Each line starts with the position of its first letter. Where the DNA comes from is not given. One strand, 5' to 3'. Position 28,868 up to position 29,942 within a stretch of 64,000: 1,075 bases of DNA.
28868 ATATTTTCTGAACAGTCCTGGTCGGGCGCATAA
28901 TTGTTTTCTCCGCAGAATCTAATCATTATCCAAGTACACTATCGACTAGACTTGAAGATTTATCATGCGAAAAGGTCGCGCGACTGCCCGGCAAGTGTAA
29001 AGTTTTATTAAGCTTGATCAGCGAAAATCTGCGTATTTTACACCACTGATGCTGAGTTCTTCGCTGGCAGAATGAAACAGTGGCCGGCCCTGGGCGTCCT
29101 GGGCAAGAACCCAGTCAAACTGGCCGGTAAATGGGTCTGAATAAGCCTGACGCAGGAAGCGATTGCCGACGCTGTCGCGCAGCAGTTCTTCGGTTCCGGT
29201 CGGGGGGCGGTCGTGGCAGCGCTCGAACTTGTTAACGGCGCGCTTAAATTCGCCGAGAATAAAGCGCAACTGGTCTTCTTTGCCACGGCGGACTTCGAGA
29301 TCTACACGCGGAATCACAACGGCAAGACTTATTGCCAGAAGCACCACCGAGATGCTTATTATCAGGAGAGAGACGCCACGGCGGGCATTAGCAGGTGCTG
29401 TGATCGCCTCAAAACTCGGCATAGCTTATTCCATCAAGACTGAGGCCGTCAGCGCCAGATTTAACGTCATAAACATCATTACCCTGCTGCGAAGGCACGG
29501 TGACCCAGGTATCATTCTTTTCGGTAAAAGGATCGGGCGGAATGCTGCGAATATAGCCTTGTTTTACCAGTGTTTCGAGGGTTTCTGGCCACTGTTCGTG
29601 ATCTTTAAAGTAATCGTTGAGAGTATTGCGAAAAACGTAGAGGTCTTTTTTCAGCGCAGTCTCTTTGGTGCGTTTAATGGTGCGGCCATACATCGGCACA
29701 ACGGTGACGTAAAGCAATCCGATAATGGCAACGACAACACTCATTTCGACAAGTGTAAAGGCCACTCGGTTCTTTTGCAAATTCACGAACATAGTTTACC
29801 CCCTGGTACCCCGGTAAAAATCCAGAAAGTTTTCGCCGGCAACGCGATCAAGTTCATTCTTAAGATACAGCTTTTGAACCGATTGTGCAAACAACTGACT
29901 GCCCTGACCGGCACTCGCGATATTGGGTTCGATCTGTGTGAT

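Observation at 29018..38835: PilT-only ATPase cluster: four tandem PilT paralogs (two catalytically dead), two pseudopilins and two HEAT-TPR proteins, with no PilB/PilC/PilD/secretin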

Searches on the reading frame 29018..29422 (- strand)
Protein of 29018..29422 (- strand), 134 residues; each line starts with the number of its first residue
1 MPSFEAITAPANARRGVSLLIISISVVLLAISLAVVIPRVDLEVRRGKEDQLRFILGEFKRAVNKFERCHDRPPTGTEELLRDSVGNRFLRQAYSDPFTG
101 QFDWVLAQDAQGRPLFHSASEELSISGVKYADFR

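Call 3: search_protein_families(library=pfam, proteins=[window:29018-29422:-], max_evalue=0.01)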
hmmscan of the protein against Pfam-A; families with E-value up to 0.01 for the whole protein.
window:29018-29422:- (134 aa): 0 families

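Call 4: search_protein_families(library=ncbifam, proteins=[window:29018-29422:-], max_evalue=0.01)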
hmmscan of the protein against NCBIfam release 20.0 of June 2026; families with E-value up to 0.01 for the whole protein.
window:29018-29422:- (134 aa): 0 families

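Call 50: search_protein_families(library=padloc, proteins=[window:29018-29422:-], max_evalue=0.001)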
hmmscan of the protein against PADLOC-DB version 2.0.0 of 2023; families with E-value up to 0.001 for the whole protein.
window:29018-29422:- (134 aa): 0 families

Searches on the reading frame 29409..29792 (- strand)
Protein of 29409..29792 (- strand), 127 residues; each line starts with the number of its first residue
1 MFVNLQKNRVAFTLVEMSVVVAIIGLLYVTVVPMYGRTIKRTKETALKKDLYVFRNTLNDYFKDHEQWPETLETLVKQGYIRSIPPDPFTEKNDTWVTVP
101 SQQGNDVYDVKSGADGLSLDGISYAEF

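Call 3: search_protein_families(library=pfam, proteins=[window:29409-29792:-], max_evalue=0.01)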
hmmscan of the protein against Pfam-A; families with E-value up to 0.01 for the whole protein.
window:29409-29792:- (127 aa): 1 family
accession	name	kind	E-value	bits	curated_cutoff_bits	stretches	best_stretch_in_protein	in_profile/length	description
PF07963.17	N_methyl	-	0.00085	19.2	21.2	1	11-27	6-22/27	Prokaryotic N-terminal methylation motif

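Call 4: search_protein_families(library=ncbifam, proteins=[window:29409-29792:-], max_evalue=0.01)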
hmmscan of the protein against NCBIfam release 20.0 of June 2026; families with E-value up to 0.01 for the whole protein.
window:29409-29792:- (127 aa): 8 families
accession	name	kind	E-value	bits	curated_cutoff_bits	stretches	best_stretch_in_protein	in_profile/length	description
TIGR01710.1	typeII_sec_gspG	equivalog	8.6e-11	42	88.85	1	12-116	3-119/134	type II secretion system major pseudopilin GspG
NF040999.1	pilin_ComGC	equivalog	1.2e-06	28.7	75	1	11-83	3-74/84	competence type IV pilus major pilin ComGC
NF041775.1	typeIV_PilA_Myxo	equivalog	4.9e-05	23.4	400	1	8-67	10-68/214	type IV pilin protein PilA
NF007862.0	PRK10574.1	equivalog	0.00016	21.8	138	1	8-57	3-52/145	prepilin peptidase-dependent pilin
TIGR02532.1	IV_pilin_GFxxxE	domain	0.00091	19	16.3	1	12-27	4-19/24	prepilin-type N-terminal cleavage/methylation domain-containing protein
TIGR01708.2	typeII_sec_gspH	equivalog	0.0012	18.9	80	1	12-59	4-48/169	type II secretion system minor pseudopilin GspH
TIGR02596.1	TIGR02596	subfamily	0.0022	18.1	70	1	12-42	1-31/196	Verru_Chthon cassette protein D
NF041013.1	T4P_ComGE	equivalog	0.0042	17.1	49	1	10-52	4-46/83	competence type IV pilus minor pilin ComGE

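Call 34: search_solved_structures(query=window:29409-29789:-, max_evalue=1)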
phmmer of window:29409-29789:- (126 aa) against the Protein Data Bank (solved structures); distinct sequences matched with E-value up to 1: 20.
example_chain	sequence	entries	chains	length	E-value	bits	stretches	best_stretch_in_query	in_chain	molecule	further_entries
9egp_A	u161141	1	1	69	5.7e-08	35.9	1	6-68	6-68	Geopilin domain 1 protein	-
7tgg_A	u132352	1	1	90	9.2e-07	32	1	5-68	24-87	Geopilin domain 1 protein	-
5wda_A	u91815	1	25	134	9.6e-06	28.7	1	11-74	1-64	General secretion pathway protein G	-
2m7g_A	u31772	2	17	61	4.7e-05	26.5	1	11-69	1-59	Geopilin domain 1 protein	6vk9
2hi2_A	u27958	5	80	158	0.00021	24.4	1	11-70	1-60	Fimbrial protein | PilA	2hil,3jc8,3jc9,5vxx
1ay2_A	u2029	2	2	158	0.00022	24.4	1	11-70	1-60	TYPE 4 PILIN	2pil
5kua_A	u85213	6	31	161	0.0013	21.9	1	11-69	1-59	pilin | Neisseria meningitidis PilE variant SB-GATDH | Neisseria meningitidis PilE, SB-DATDH variant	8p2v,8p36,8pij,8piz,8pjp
8tj2_C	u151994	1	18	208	0.0014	21.7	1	11-68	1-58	Type IV major pilin protein PilA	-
8p3b_A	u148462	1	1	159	0.0014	21.7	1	11-69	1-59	Fimbrial protein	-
9laa_A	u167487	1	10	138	0.0031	20.6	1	3-43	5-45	Type IV pilin protein PilA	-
1oqw_A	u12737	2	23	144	0.0058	19.7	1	11-49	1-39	Fimbrial protein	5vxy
8tum_e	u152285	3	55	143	0.0074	19.4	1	11-47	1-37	Type IV major pilin protein PilA | Pilin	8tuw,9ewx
3sok_A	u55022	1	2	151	0.023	17.8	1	11-42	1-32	Fimbrial protein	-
8tob_GA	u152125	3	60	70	0.035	17.2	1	12-46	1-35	Fimbrial protein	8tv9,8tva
9lab_B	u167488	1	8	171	0.11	15.6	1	6-35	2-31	MSHA major pilin subunit MshA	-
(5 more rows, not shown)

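Call 50: search_protein_families(library=padloc, proteins=[window:29409-29792:-], max_evalue=0.001)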
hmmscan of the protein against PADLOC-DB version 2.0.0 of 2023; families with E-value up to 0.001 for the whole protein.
window:29409-29792:- (127 aa): 0 families

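Call 59: find_homologous_proteins(query=window:29409-29789:-, max_evalue=0.001)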
Query window:29409-29789:- (126 aa): 106 proteins with E <= 0.001 among 138 candidates.
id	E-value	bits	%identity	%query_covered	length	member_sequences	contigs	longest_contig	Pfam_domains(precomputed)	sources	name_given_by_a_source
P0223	6.4e-72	257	91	100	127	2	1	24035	-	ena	-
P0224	7.0e-67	241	84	100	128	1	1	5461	-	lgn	-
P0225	1.7e-64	233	83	100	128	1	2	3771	-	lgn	-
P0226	2.3e-64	233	85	98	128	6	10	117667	PF07963.18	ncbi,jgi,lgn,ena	-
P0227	3.4e-63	229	84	98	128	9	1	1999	PF07963.18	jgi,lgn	-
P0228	8.2e-63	228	83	100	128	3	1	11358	-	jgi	-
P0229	1.2e-62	227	83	97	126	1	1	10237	PF07963.18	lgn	-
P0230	9.9e-62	224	82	98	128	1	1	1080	-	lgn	-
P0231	1.9e-61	223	81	100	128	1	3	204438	-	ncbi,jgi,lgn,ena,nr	ncbi:MAG: type II secretion system protein G [Candidatus Riflebacteria bacterium HGW-Riflebacteria-1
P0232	8.8e-61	221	82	98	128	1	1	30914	-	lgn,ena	-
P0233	1.8e-60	220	81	98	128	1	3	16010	-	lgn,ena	-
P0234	4.7e-58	212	76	95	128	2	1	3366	-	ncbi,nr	ncbi:MAG: prepilin-type N-terminal cleavage/methylation domain-containing protein [Candidatus Rifleb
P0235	6.0e-57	209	77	93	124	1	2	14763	PF07963.18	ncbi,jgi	jgi:general secretion pathway protein G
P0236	6.8e-57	209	76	93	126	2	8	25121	PF07963.18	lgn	-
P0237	1.3e-56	208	76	93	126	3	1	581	PF07963.18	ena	-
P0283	2.8e-25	106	49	94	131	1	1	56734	PF07963.18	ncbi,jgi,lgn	-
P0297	1.2e-24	104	47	93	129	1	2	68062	-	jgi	jgi:general secretion pathway protein G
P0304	3.1e-24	103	44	91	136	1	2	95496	PF07963.18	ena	-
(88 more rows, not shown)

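Call 61: find_encoding_contigs(protein=P0283, flank=10000, max_places=1)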
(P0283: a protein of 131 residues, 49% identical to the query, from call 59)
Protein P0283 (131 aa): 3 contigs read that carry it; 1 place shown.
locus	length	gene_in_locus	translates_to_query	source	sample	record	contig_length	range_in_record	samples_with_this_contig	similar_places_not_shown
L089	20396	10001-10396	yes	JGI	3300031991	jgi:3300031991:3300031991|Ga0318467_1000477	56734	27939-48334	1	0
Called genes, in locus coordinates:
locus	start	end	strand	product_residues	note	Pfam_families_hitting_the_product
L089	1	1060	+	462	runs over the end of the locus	PF03067:LPMO_10, PF18416:GbpA_2, PF21868:GbpA_D3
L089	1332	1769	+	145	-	PF07963:N_methyl, PF08334:T2SSG, PF22434:PilW_C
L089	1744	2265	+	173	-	PF01464:SLT, PF18896:SLT_3 (weak)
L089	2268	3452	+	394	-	PF00482:T2SSF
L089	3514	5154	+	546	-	PF00437:T2SSE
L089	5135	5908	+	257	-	-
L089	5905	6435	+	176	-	-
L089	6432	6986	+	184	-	-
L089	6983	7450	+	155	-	-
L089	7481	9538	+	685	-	PF25058:ARM_TT21 (faint), PF07660:STN (weak), PF03958:Secretin_N, PF00263:Secretin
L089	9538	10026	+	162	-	PF07963:N_methyl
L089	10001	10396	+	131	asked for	PF07963:N_methyl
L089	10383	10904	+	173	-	-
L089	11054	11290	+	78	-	PF00072:Response_reg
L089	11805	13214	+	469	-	PF00330:Aconitase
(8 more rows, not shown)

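Call 62: find_encoding_contigs(protein=P0304, flank=10000, max_places=1)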
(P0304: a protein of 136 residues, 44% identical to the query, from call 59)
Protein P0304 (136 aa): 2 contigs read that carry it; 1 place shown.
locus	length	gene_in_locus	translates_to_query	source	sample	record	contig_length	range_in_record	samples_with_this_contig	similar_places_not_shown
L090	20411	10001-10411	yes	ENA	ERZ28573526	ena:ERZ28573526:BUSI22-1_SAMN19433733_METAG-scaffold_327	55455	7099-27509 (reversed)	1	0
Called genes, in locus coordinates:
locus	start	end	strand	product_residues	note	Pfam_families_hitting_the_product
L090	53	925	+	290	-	-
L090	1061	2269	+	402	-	PF28597:T2SSF_N (faint), PF00482:T2SSF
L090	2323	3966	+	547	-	PF05157:MshEN, PF00437:T2SSE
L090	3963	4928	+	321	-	PF11104:PilM_2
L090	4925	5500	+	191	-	-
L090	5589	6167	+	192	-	-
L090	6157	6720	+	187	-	-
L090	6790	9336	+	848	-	PF07719:TPR_2 (faint), PF07660:STN (weak), PF03958:Secretin_N (weak), PF00263:Secretin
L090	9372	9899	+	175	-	-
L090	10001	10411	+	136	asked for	PF07963:N_methyl (weak)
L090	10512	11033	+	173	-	PF08843:AbiEii (weak)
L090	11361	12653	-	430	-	PF02369:Big_1, PF00801:PKD, PF18911:PKD_4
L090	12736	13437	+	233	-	-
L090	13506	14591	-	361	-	PF00144:Beta-lactamase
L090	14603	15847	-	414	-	PF02638:GHL10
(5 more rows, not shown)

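Call 63: find_encoding_contigs(protein=P0297, flank=10000, max_places=1)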
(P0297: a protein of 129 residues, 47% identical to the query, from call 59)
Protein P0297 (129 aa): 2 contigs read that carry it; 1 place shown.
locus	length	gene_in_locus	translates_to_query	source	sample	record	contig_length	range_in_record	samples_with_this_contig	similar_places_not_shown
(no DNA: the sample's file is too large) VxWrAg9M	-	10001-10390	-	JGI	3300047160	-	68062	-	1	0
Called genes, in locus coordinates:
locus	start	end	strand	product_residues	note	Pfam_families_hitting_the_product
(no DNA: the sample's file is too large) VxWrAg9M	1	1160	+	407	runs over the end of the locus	PF02515:CoA_transf_3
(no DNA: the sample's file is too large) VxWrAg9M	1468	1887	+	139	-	PF07963:N_methyl (weak), PF08334:T2SSG, PF22434:PilW_C (weak)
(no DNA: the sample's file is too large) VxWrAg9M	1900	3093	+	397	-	PF00482:T2SSF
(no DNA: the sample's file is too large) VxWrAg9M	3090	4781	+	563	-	PF05157:MshEN (weak), PF00437:T2SSE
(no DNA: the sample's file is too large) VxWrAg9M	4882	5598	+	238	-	-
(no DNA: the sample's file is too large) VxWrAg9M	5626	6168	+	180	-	-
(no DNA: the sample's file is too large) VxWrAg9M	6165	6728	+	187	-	-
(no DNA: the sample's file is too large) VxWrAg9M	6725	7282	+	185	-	-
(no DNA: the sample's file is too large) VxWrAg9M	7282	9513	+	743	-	PF13428:TPR_14 (faint), PF00515:TPR_1 (faint), PF07719:TPR_2 (faint), PF13181:TPR_8 (faint), PF16344:FecR_C (weak), PF07660:STN (weak), PF03958:Secretin_N, PF00263:Secretin, +3 more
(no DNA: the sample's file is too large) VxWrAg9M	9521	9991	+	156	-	PF07963:N_methyl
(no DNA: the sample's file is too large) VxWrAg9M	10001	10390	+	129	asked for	-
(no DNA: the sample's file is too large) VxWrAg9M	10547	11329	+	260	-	PF00196:GerE, PF04545:Sigma70_r4 (faint)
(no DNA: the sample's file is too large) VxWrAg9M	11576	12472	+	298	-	PF13623:SurA_N_2 (faint), PF13624:SurA_N_3 (weak), PF13145:Rotamase_2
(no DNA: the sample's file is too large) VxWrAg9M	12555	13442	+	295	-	PF13145:Rotamase_2, PF13616:Rotamase_3, PF00639:Rotamase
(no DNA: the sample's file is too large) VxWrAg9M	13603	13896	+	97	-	-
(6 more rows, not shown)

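Call 84: predict_structure(alignment_id=A4)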
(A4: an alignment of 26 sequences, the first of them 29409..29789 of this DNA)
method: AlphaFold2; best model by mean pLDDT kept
length: 126 residues; sequences in the alignment: 26
mean_pLDDT: 86.9   pTM: 0.69
mean pLDDT of the five models: 86.9, 84.5, 84.5, 84.1, 83.8
residues with pLDDT >= 90: 71; 70-90: 44; 50-70: 8; < 50: 3
segments of 3 or more residues with pLDDT < 50: 1-3
pLDDT, mean of each block of 10 residues (from residue 1): 50 83 90 87 93 95 94 94 92 90 86 88 87
secondary structure, 60 per line:
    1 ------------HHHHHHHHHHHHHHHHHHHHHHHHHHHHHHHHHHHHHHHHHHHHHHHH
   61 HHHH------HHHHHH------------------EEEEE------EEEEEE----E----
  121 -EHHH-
elements in order: H13-64 H71-76 E95-99 E106-111

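Call 88: fold_search(model_id=the predicted structure, library=pdb)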
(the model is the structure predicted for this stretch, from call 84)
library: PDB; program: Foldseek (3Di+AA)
matches with E <= 10: 7; with E <= 0.001: 0
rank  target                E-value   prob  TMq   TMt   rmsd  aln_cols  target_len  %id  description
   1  8uhf_D                7.2e-03  1.00  0.53  0.38   5.0       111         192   23  Cryo-EM of Vibrio cholerae toxin co-regulated pilus - asymmetric reconstruction (released 2023-12-06)
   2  6xxd_A                3.8e-01  0.80  0.41  0.41   3.5        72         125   25  CryoEM structure of the type IV pilin PilA4 from Thermus thermophilus (released 2020-03-11)
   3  5vxx_A                7.4e-01  0.21  0.36  0.31   7.3       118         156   19  Cryo-EM reconstruction of Neisseria gonorrhoeae Type IV pilus (released 2017-07-12)
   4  6t8s_AAA              1.5e+00  0.47  0.36  0.35   2.5        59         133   17  Structure of the major Type IV pilin PilA1 from Clostridium difficile (released 2020-03-25)
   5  5wvn                  6.0e+00  0.08  0.40  0.12   6.0        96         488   14  Crystal structure of MBS-BaeS fusion protein (released 2018-01-03)
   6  8vvn_D                6.8e+00  0.02  0.20  0.12  11.0        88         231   14  Cryo-EM structure of a type I ZorAB complex from Shewanella sp. strain ANA-3 (released 2025-02-05)
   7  8qz2_B                9.6e+00  0.05  0.27  0.16   5.0        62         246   19  Crystal structure of human two pore domain potassium ion channel TREK-2 (K2P10.1) in complex with an inhibitory nanobo (released 2024-05-29)
